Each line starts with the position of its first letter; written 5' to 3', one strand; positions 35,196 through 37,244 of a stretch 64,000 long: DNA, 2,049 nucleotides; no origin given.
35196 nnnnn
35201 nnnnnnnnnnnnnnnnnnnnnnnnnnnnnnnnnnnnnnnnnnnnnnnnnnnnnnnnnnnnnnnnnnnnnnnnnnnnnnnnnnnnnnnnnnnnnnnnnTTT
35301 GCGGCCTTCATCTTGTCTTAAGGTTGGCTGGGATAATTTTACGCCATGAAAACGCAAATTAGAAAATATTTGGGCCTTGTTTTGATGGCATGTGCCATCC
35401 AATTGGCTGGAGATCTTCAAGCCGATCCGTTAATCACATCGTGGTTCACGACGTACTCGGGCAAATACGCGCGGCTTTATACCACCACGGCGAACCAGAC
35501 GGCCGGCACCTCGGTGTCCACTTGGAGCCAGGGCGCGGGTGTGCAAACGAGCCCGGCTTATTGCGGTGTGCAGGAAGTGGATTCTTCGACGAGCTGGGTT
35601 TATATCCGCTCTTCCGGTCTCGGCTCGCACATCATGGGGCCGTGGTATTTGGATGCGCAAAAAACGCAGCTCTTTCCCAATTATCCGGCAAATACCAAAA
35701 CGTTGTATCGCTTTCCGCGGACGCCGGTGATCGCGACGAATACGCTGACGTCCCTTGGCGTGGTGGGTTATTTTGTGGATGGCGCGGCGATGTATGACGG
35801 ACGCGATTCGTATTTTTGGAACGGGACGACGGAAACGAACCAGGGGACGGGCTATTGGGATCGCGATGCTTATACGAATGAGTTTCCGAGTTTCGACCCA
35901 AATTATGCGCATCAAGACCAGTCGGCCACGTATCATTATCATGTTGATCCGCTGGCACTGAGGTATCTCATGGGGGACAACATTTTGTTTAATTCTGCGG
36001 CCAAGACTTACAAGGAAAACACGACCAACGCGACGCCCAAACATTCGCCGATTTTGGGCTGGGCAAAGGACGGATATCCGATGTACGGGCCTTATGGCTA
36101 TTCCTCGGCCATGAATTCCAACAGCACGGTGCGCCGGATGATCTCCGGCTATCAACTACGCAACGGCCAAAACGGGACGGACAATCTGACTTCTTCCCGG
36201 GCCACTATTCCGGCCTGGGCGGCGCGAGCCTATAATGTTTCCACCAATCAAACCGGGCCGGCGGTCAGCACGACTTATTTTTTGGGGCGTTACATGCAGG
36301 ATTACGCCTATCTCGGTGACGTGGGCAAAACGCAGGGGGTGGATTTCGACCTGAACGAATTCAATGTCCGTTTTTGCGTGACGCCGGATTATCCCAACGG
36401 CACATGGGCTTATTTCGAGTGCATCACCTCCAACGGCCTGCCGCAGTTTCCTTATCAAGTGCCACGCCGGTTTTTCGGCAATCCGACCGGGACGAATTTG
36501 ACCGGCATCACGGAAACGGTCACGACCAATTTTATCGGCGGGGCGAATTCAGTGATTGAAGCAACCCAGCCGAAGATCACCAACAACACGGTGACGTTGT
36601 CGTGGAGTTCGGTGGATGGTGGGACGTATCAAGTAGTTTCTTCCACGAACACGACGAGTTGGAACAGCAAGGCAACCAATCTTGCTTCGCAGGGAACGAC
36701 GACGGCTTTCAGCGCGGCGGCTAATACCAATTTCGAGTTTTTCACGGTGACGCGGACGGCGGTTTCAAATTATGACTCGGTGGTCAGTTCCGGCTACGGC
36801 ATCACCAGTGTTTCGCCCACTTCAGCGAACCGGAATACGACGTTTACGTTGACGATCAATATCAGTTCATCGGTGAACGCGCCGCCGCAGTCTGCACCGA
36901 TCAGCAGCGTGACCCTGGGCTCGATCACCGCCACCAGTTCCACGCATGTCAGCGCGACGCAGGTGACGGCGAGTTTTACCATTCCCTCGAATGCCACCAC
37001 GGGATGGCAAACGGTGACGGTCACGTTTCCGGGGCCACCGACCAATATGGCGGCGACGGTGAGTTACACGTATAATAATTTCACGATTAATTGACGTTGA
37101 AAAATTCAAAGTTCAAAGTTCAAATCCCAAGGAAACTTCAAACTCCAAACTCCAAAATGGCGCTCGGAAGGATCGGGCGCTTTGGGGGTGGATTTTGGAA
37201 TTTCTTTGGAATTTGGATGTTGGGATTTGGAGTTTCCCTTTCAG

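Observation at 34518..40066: Secreted cluster of unknown protein, YHYH protein, MbnP::MbnH-like fusion and second YHYH protein: candidate undescribed periplasmic metal/redox system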

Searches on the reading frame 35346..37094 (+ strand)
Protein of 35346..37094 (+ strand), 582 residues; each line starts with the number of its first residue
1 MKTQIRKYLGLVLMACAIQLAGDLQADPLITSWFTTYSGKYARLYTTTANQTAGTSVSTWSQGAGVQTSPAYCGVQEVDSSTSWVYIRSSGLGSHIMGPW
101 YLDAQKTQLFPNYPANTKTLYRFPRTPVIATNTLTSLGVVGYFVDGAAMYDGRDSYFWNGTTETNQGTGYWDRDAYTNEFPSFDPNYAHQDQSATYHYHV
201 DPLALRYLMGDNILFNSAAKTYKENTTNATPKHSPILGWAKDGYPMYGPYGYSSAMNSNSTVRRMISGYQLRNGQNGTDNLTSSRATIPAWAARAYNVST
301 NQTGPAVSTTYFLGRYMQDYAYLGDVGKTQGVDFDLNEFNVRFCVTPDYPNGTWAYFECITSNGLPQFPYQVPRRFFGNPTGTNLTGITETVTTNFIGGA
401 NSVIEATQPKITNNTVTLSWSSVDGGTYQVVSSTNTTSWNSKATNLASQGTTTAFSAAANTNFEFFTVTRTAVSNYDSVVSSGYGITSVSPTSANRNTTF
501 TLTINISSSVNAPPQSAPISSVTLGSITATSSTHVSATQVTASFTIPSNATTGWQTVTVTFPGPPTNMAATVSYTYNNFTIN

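Call 3: search_protein_families(library=pfam, proteins=[window:35346-37094:+], max_evalue=0.1)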
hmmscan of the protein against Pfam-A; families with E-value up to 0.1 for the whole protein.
window:35346-37094:+ (582 aa): 1 family
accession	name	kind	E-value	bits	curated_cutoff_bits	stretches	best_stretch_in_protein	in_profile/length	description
PF14240.11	YHYH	-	1.9e-34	119.8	25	1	121-361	2-183/193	YHYH protein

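Call 4: search_protein_families(library=ncbifam, proteins=[window:35346-37094:+], max_evalue=0.1)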
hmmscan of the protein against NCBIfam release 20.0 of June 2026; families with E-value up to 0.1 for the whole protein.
window:35346-37094:+ (582 aa): 0 families

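Call 35: find_homologous_proteins(query=window:35346-37094:+, max_evalue=0.00001)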
Query window:35346-37094:+ (582 aa): 1670 proteins with E <= 0.00001 among 8000 candidates; the best 120 are listed.
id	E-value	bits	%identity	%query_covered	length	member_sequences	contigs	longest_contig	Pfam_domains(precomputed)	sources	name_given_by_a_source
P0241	0.0e+0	1275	100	98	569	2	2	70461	PF14240.12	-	-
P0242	0.0e+0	1101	82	100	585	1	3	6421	PF14240.12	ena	-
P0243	0.0e+0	1078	82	100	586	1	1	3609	PF14240.12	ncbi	-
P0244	7.2e-228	776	61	95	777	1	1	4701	PF14240.12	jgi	jgi:hypothetical protein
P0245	9.7e-215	733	58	99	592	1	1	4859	PF14240.12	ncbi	-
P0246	2.3e-214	731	59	100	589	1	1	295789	PF14240.12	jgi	jgi:hypothetical protein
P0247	4.8e-212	724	56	100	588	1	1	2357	PF14240.12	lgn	-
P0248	1.3e-211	722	58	99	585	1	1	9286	PF14240.12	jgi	-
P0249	1.9e-211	722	59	96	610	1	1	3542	PF14240.12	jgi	jgi:hypothetical protein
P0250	3.0e-211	721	59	100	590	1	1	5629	PF14240.12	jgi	jgi:hypothetical protein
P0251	6.2e-211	720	59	96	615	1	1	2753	PF14240.12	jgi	jgi:hypothetical protein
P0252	2.3e-210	718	58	99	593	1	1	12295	PF14240.12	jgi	jgi:hypothetical protein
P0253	6.1e-210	717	57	100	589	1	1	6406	PF14240.12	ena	-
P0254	1.3e-209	716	57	98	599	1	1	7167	PF14240.12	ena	-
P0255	2.7e-209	715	56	100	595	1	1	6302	PF14240.12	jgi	jgi:hypothetical protein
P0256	4.9e-209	714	56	98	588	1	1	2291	PF14240.12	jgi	-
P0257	4.9e-209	714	58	96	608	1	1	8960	PF14240.12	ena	-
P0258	5.4e-209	714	58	100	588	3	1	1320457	PF14240.12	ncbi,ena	-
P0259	5.5e-209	714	57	96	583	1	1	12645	PF14240.12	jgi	jgi:hypothetical protein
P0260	2.4e-208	712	57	98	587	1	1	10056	PF14240.12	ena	-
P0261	4.5e-208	711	57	98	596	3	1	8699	PF14240.12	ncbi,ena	-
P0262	1.8e-207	709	55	99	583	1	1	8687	PF14240.12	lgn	-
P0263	2.6e-207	708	58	98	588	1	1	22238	PF14240.12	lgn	-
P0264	5.3e-207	707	57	96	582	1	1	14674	PF14240.12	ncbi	-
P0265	1.6e-206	706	57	96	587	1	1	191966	PF14240.12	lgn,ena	-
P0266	4.2e-206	704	58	96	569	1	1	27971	PF14240.12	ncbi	ncbi:MAG: hypothetical protein RJA22_2905, partial [Verrucomicrobiota bacterium]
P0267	5.4e-206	704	57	98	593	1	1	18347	PF14240.12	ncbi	-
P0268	1.4e-205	702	58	96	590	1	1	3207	PF14240.12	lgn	-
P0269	1.7e-205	702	56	100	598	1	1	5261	PF14240.12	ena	-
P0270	2.7e-205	701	56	99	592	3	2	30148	PF14240.12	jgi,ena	jgi:hypothetical protein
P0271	1.5e-204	699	58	96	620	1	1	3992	PF14240.12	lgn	-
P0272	1.5e-204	699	57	99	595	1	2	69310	PF14240.12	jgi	jgi:hypothetical protein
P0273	1.6e-204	699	55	100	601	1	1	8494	PF14240.12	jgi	jgi:hypothetical protein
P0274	2.2e-204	698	56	99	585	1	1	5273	PF14240.12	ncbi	-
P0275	9.9e-204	696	56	99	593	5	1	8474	PF14240.12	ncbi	-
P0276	1.7e-203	695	56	99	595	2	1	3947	PF14240.12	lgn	-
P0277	4.3e-203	694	55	100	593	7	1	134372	PF14240.12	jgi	jgi:hypothetical protein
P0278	4.5e-203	694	57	98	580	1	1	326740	PF14240.12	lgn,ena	-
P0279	8.6e-203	693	58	96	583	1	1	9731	PF14240.12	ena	-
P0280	1.2e-202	693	56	100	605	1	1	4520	PF14240.12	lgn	-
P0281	2.1e-202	692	56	99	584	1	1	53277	PF14240.12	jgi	jgi:hypothetical protein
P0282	2.4e-202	692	57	99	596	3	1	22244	PF14240.12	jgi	jgi:hypothetical protein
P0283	2.7e-202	692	56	99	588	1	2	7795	PF14240.12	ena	-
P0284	3.2e-202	691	55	96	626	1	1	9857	PF14240.12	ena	-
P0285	3.6e-202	691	55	96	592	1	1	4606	PF14240.12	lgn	-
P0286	9.6e-202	690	56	99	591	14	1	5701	PF14240.12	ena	-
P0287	3.3e-201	688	58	96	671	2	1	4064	PF14240.12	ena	-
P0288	4.0e-201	688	55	100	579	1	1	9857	PF14240.12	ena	-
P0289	4.8e-201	687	57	95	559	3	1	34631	PF14240.12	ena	-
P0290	5.3e-201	687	55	100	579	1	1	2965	PF14240.12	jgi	jgi:hypothetical protein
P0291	8.5e-201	687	56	98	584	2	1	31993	PF14240.12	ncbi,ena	-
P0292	8.8e-201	687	55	100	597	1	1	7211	PF14240.12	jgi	jgi:hypothetical protein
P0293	1.1e-200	686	56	99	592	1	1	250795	PF14240.12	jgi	jgi:hypothetical protein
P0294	1.2e-200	686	54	100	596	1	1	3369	PF14240.12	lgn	-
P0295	2.2e-200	685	55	96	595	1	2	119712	PF14240.12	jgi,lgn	jgi:hypothetical protein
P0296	2.5e-200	685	56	100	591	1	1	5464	PF14240.12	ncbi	-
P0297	3.0e-200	685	57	96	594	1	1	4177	PF14240.12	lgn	-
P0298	3.1e-200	685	54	96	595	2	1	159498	PF14240.12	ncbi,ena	-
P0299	3.2e-200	685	54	99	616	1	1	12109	PF14240.12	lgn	-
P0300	7.4e-200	684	57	96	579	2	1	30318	PF14240.12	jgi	jgi:hypothetical protein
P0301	7.9e-200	683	58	96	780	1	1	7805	PF14240.12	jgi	jgi:YHYH protein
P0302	9.4e-200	683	56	97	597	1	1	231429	PF14240.12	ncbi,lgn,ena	-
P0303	1.3e-199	683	57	98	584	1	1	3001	PF14240.12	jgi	jgi:hypothetical protein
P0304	2.0e-199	682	55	100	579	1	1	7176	PF14240.12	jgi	jgi:hypothetical protein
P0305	2.9e-199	682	55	98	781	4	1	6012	PF14240.12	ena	-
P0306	3.2e-199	681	53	100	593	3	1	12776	PF14240.12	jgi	jgi:YHYH protein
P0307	4.9e-199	681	55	100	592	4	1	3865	PF14240.12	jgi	jgi:hypothetical protein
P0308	5.1e-199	681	54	100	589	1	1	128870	PF14240.12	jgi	jgi:hypothetical protein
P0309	1.5e-198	679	55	96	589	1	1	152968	PF14240.12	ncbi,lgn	-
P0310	3.0e-198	678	54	100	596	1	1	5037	PF14240.12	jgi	jgi:hypothetical protein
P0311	3.8e-198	678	55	98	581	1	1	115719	PF14240.12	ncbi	ncbi:MAG: YHYH protein [Verrucomicrobiota bacterium]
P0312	5.3e-198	677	54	100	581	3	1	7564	PF14240.12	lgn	-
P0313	6.1e-198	677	55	100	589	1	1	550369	PF14240.12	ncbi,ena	-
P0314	7.2e-198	677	55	100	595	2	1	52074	PF14240.12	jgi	jgi:hypothetical protein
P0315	7.3e-198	677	55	99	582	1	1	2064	PF14240.12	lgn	-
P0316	7.8e-198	677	54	96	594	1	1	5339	PF14240.12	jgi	jgi:YHYH protein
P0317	9.8e-198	677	55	99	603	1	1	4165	PF14240.12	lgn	-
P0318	1.5e-197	676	57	97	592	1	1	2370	PF14240.12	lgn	-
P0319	1.6e-197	676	54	100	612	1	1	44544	PF14240.12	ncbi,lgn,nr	ncbi:MAG: hypothetical protein JWR19_2009 [Pedosphaera sp.]|nr:hypothetical protein [Pedosphaera sp.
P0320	2.0e-197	675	54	100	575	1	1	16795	PF14240.12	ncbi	-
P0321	2.5e-197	675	55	100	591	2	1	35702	PF14240.12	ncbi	-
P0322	4.2e-197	674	55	100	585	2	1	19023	PF14240.12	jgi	jgi:hypothetical protein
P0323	4.3e-197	674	56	97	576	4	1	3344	PF14240.12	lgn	-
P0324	5.0e-197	674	56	98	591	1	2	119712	PF14240.12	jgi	jgi:hypothetical protein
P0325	5.2e-197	674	55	98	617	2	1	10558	PF14240.12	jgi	jgi:hypothetical protein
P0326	5.3e-197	674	55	100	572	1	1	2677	PF14240.12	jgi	jgi:hypothetical protein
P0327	6.5e-197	674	54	100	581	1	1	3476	PF14240.12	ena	-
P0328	7.5e-197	674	56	99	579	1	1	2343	PF14240.12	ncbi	-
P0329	2.0e-196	672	55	98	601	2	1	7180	PF14240.12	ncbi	-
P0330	2.0e-196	672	54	96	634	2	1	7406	PF14240.12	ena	-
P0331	4.4e-196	671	56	97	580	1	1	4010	PF14240.12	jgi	jgi:hypothetical protein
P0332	4.5e-196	671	55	96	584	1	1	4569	PF14240.12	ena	-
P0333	5.6e-196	671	56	96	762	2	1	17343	PF14240.12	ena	-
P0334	8.2e-196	670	55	100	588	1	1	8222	PF14240.12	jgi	jgi:hypothetical protein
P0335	1.2e-195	670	57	96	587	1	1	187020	PF14240.12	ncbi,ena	-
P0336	1.3e-195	670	56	96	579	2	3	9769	PF14240.12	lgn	-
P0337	2.1e-195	669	55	99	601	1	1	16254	PF14240.12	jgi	jgi:hypothetical protein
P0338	2.4e-195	669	55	97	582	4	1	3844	PF14240.12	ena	-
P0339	2.5e-195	669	55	98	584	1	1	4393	PF14240.12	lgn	-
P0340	2.8e-195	668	55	99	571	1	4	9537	PF14240.12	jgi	jgi:hypothetical protein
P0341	4.1e-195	668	54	99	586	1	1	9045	PF14240.12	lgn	-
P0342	6.0e-195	667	61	82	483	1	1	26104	PF14240.12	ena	-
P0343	1.0e-194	667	55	96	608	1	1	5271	PF14240.12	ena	-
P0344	1.2e-194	666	54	95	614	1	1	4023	PF14240.12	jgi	jgi:hypothetical protein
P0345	2.1e-194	666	56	96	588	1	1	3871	PF14240.12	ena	-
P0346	2.5e-194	665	53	97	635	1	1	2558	PF14240.12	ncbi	-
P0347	3.4e-194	665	55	97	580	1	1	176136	PF14240.12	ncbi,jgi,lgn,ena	jgi:hypothetical protein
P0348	3.4e-194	665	53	96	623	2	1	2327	PF14240.12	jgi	-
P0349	3.7e-194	665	54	100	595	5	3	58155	PF14240.12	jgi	jgi:hypothetical protein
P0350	4.3e-194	665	55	96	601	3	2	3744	PF14240.12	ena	-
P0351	4.5e-194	664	54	98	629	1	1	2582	PF14240.12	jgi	jgi:hypothetical protein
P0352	4.6e-194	664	54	100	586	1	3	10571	PF14240.12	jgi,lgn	-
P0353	4.7e-194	664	53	96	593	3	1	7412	PF14240.12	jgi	jgi:hypothetical protein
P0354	6.8e-194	664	56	96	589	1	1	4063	PF14240.12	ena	-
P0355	8.8e-194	663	59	91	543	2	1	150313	PF14240.12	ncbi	-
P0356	1.2e-193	663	55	97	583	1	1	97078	PF14240.12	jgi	jgi:hypothetical protein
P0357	1.3e-193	663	54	100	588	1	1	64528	PF14240.12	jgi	jgi:hypothetical protein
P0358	1.3e-193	663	55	96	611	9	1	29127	PF14240.12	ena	-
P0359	1.5e-193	663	56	99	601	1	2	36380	PF14240.12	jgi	jgi:hypothetical protein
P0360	2.4e-193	662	52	99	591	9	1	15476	PF14240.12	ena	-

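Call 50: predict_structure(alignment_id=A2)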
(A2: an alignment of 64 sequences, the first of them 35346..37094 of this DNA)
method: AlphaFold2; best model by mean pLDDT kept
length: 582 residues; sequences in the alignment: 64
mean_pLDDT: 78.1   pTM: 0.71
mean pLDDT of the five models: 78.1, 66.0, 65.3, 62.7, 60.3
residues with pLDDT >= 90: 112; 70-90: 327; 50-70: 103; < 50: 40
segments of 3 or more residues with pLDDT < 50: 176-188, 194-197, 199-205, 251-253, 260-262, 368-371
pLDDT, mean of each block of 10 residues (from residue 1): 71 82 70 85 84 85 75 91 92 70 73 79 86 73 81 73 72 57 45 48 49 63 63 70 78 50 66 87 84 85 84 81 89 77 72 74 55 66 81 87 87 93 92 91 93 91 88 81 76 90 89 86 95 94 94 83 74 83 79
secondary structure, 60 per line:
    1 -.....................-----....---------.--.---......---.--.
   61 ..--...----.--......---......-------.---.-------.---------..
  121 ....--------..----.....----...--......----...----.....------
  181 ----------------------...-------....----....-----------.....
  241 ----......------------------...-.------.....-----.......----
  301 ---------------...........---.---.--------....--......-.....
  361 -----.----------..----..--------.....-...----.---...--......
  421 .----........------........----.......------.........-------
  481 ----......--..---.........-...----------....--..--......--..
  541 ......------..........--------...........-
elements in order: H2-22 H28-31 H48-53 E60-62 E65-67 E75-80 E84-89 E119-124 E139-143 E148-150 E153-158 E163-165 E170-174 E213-216 E221-224 E236-240 E245-250 E269-271 H281-284 H290-296 E320-322 H323-326 E343-346 E349-354 E356-360 E393-397 E410-412 E415-421 E426-433 E440-447 E452-458 E465-473 E485-490 E498-506 E521-524 E531-536 E539-546 E553-562 E571-581

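Call 53: fold_search(model_id=the predicted structure, library=pdb)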
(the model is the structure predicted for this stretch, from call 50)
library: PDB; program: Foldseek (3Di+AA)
matches with E <= 10: 1488; with E <= 0.001: 3
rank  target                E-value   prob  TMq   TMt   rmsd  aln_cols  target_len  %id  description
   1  3b5h_A                3.5e-04  0.99  0.11  0.29  17.7       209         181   10  Crystal structure of the extracellular portion of HAb18G/CD147 (released 2008-05-06)
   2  3b5h_D                4.9e-04  0.99  0.11  0.29  18.4       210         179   10  Crystal structure of the extracellular portion of HAb18G/CD147 (released 2008-05-06)
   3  4oi9_A                9.1e-04  0.99  0.13  0.19  21.7       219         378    8  Crystal Structure of ICAM-5 D1-D4 ectodomain fragment, Space Group P21 (released 2014-07-16)
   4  3hs0_A                1.4e-03  0.84  0.11  0.10  22.4       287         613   12  Cobra Venom Factor (CVF) in complex with human factor B (released 2009-07-07)
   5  6lz0_B                1.5e-03  0.90  0.10  0.22  18.4       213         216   10  Cryo-EM structure of human MCT1 in complex with Basigin-2 in the presence of lactate (released 2020-12-23)
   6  7ckr_B                1.6e-03  0.90  0.10  0.22  17.9       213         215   10  Cryo-EM structure of the human MCT1/Basigin-2 complex in the presence of anti-cancer drug candidate BAY-8002 in the ou (released 2020-12-23)
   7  6lyy_B                2.5e-03  0.87  0.10  0.23  18.9       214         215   10  Cryo-EM structure of the human MCT1/Basigin-2 complex in the presence of anti-cancer drug candidate AZD3965 in the out (released 2020-12-23)
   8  1z7z_I                5.1e-03  0.90  0.12  0.16  28.1       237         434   10  Cryo-em structure of human coxsackievirus A21 complexed with five domain icam-1kilifi (released 2005-08-02)
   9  7t0o_H                5.7e-03  0.69  0.11  0.16  20.0       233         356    8  cryoEM reconstruction of the HIV gp140 in complex with the extracellular domains of CD4 and the adnectin domain of Com (released 2022-01-12)
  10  7sqc_T0               5.7e-03  0.35  0.10  0.10  22.0       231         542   10  Ciliary C1 central pair apparatus isolated from Chlamydomonas reinhardtii (released 2022-04-13)
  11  8r4o_L                6.0e-03  0.96  0.12  0.25  15.4       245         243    9  Salt inducible kinase 3 in complex with inhibitor (released 2024-03-27)
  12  5l5l_B                6.4e-03  0.98  0.11  0.07  19.7       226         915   10  Plexin A4 full extracellular region, domains 1 to 8 modeled, data to 8 angstrom, spacegroup P2(1) (released 2016-07-06)
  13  4oia_A                6.4e-03  0.94  0.13  0.19  22.0       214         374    9  Crystal Structure of ICAM-5 D1-D4 ectodomain fragment, Space Group P4322 (released 2014-07-16)
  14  2yd6                  6.4e-03  0.75  0.11  0.26  16.4       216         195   11  Crystal structure of the N-terminal Ig1-2 module of Human Receptor Protein Tyrosine Phosphatase Delta (released 2011-04-13)
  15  7kbp_A                7.1e-03  0.91  0.11  0.25  19.4       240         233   10  Herceptin Diabody with R83T, E85C Mutations (released 2021-03-10)
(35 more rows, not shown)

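Call 61: find_encoding_contigs(protein=P0311, flank=9000, max_places=3)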
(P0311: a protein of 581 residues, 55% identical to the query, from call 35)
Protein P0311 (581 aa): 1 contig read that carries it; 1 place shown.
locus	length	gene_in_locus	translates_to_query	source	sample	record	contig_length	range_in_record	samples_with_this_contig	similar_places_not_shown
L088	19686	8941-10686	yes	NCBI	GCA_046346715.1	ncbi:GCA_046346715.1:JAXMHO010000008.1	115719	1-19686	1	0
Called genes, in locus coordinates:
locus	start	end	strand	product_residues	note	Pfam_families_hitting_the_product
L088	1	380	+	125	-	PF13581:HATPase_c_2, PF02518:HATPase_c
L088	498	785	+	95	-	-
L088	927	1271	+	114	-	-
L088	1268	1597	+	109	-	-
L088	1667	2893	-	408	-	PF00144:Beta-lactamase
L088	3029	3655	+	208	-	PF00072:Response_reg, PF13384:HTH_23 (faint), PF08281:Sigma70_r4_2 (weak), PF00196:GerE, PF04545:Sigma70_r4 (faint)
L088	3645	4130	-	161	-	PF00583:Acetyltransf_1, PF13673:Acetyltransf_10, PF13508:Acetyltransf_7, PF08445:FR47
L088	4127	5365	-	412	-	PF13393:tRNA-synt_His, PF00587:tRNA-synt_2b, PF03129:HGTP_anticodon (weak)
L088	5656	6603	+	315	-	PF00892:EamA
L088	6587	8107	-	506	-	PF00672:HAMP, PF00512:HisKA, PF13581:HATPase_c_2 (weak), PF02518:HATPase_c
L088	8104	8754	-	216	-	PF00072:Response_reg, PF00486:Trans_reg_C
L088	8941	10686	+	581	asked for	PF14240:YHYH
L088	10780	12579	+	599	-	PF20243:MbnP, PF00034:Cytochrom_C (faint), PF03150:CCP_MauG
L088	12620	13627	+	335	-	PF14240:YHYH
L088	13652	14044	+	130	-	PF00072:Response_reg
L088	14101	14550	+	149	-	PF13499:EF-hand_7 (faint), PF00036:EF-hand_1 (faint), PF13202:EF-hand_5 (faint), PF13405:EF-hand_6 (faint)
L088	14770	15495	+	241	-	PF00535:Glycos_transf_2, PF10111:Glyco_tranf_2_2 (weak), PF13641:Glyco_tranf_2_3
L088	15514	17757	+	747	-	PF09586:YfhO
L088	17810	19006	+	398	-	PF00535:Glycos_transf_2, PF26629:GT2_TM_C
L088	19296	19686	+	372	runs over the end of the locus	PF02371:Transposase_20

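Call 67: find_encoding_contigs(protein=P0313, flank=7000, max_places=2)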
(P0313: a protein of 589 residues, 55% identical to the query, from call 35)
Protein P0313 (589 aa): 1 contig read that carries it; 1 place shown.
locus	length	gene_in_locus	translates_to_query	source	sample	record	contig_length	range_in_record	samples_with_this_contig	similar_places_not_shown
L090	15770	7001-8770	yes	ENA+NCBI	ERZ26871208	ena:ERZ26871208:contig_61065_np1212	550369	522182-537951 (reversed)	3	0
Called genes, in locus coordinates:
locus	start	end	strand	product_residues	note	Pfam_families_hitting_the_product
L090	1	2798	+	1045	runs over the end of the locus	PF06739:SBBP (faint), PF08450:SGL (faint), PF20067:SSL_N (faint), PF13449:Phytase-like (faint), PF01436:NHL (weak), PF25021:TEN_NHL, PF16656:Pur_ac_phosph_N, PF25275:Golvesin_C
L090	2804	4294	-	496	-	PF00672:HAMP, PF00512:HisKA, PF02518:HATPase_c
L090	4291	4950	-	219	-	PF00072:Response_reg, PF00486:Trans_reg_C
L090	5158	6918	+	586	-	PF14240:YHYH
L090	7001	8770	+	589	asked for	PF14240:YHYH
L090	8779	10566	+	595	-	PF20243:MbnP, PF03150:CCP_MauG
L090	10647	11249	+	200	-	PF00036:EF-hand_1 (faint), PF13202:EF-hand_5 (faint), PF13405:EF-hand_6 (faint), PF13499:EF-hand_7 (faint), PF26745:SPM (faint)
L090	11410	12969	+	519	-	PF13493:DUF4118, PF13492:GAF_3, PF00512:HisKA, PF02518:HATPase_c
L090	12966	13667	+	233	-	PF00072:Response_reg, PF00486:Trans_reg_C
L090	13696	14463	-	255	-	PF13489:Methyltransf_23, PF07021:MetW (weak), PF13847:Methyltransf_31, PF08241:Methyltransf_11, PF08242:Methyltransf_12, PF13649:Methyltransf_25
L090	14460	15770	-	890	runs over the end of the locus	-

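Call 68: find_encoding_contigs(protein=P0246, flank=7000, max_places=2)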
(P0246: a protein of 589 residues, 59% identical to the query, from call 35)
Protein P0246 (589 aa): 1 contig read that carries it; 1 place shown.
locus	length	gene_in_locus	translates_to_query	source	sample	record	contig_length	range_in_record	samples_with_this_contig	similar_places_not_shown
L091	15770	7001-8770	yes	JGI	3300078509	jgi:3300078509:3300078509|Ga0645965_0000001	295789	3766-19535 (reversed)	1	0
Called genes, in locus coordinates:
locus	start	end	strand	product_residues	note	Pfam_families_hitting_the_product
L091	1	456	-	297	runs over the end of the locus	PF00535:Glycos_transf_2, PF10111:Glyco_tranf_2_2 (weak), PF13641:Glyco_tranf_2_3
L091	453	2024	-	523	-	PF01554:MatE, PF13440:Polysacc_synt_3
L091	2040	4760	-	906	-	PF00501:AMP-binding, PF13193:AMP-binding_C, PF00550:PP-binding, PF00975:Thioesterase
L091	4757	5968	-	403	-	PF01663:Phosphodiest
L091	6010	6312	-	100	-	PF01740:STAS, PF13466:STAS_2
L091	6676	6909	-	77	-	-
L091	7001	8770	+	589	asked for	PF14240:YHYH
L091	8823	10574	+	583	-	PF20243:MbnP, PF00034:Cytochrom_C (faint), PF03150:CCP_MauG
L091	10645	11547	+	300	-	PF00753:Lactamase_B, PF12706:Lactamase_B_2 (weak)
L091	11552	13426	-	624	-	PF01594:AI-2E_transport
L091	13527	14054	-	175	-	PF04608:PgpA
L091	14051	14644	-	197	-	PF01066:CDP-OH_P_transf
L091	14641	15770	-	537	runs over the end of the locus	PF00919:UPF0004, PF04055:Radical_SAM, PF18693:TRAM_2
